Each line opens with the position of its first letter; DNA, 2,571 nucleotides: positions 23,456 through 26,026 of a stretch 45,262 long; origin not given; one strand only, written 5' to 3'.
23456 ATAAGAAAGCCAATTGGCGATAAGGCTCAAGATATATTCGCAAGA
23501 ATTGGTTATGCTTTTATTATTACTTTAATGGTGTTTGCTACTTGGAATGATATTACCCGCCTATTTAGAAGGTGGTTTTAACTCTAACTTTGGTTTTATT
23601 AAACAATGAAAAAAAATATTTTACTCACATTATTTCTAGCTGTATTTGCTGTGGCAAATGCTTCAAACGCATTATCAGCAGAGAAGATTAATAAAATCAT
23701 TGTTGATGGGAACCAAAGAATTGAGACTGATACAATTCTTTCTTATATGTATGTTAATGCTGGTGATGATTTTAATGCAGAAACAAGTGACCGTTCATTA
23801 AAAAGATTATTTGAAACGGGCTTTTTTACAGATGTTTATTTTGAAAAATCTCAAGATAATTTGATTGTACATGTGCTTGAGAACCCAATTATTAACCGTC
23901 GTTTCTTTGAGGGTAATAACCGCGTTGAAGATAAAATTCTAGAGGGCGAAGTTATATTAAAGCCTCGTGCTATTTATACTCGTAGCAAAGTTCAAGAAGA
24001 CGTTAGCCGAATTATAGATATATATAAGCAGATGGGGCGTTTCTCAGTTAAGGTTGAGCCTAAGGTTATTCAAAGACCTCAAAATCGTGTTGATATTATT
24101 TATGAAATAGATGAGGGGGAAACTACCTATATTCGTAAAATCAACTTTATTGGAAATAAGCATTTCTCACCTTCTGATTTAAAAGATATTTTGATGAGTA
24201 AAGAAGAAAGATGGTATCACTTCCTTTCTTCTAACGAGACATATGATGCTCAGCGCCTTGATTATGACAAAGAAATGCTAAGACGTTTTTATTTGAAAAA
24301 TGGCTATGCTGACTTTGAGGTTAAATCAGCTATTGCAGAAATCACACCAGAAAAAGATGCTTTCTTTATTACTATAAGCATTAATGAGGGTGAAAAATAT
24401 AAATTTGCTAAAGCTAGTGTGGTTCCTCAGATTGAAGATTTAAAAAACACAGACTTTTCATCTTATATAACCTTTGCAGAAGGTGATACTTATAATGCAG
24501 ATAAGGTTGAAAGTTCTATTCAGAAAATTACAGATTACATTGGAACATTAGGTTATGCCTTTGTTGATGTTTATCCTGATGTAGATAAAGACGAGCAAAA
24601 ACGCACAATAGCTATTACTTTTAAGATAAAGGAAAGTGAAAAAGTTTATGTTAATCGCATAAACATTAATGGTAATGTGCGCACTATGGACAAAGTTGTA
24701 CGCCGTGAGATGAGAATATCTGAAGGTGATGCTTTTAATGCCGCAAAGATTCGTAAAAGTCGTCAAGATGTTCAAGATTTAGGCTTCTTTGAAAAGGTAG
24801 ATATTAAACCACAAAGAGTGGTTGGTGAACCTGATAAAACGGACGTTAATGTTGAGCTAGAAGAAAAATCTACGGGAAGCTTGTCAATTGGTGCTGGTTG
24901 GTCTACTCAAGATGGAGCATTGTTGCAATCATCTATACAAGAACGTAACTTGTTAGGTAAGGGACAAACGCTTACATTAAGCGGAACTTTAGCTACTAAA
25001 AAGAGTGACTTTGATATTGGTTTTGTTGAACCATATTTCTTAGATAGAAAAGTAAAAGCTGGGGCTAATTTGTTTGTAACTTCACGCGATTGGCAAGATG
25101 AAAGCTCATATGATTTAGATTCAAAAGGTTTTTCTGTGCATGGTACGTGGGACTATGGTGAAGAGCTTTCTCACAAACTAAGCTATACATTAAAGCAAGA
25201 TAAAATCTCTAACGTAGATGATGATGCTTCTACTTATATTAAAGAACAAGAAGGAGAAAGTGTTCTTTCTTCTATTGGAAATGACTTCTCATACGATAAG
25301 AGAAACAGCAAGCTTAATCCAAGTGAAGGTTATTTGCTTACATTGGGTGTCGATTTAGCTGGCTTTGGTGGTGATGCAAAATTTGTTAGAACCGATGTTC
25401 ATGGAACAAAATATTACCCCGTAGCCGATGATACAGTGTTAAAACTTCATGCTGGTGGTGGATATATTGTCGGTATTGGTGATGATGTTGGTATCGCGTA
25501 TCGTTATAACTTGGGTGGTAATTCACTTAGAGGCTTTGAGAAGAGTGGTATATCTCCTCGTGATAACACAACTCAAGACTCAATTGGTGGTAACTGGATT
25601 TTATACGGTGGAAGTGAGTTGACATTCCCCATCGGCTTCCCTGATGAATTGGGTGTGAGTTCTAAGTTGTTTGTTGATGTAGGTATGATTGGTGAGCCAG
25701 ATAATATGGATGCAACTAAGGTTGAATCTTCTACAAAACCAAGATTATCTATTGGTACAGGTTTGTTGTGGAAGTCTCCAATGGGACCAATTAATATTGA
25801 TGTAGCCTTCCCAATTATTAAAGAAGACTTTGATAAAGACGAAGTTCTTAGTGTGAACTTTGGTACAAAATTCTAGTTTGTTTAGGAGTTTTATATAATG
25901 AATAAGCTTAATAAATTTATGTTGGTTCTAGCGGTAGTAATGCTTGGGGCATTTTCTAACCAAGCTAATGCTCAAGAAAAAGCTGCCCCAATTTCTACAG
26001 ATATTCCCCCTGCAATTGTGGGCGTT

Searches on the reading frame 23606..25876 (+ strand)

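Call 100: search_protein_families(library=ncbifam, proteins=[window:23606-25876:+], max_evalue=1e-10)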
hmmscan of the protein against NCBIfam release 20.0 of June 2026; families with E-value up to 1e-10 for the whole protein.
window:23606-25876:+ (756 aa): 6 families
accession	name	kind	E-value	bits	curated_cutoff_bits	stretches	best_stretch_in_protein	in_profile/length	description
TIGR03303.1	OM_YaeT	equivalog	8e-227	755.2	297.15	1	27-756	2-741/741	outer membrane protein assembly factor BamA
NF008287.0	PRK11067.1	subfamily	4.3e-101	339.6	1181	1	1-755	3-801/802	outer membrane protein assembly factor BamA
NF047950.2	ATportTamA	equivalog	2.8e-35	121.9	625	2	360-742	194-556/569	autotransporter assembly complex protein TamA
NF052279.1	lipo_TamL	exception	8.1e-21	74.1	400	1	122-464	91-380/747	translocation and assembly module lipoprotein TamL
TIGR00992.1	3a0901s03IAP75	subfamily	9.6e-15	53.9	1163.25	1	294-478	218-421/718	IAP75 family chloroplast envelope protein translocase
NF058613.1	OMPAssmBamADein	equivalog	1.5e-11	43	1050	0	291-459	356-520/857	outer membrane protein assembly factor BamA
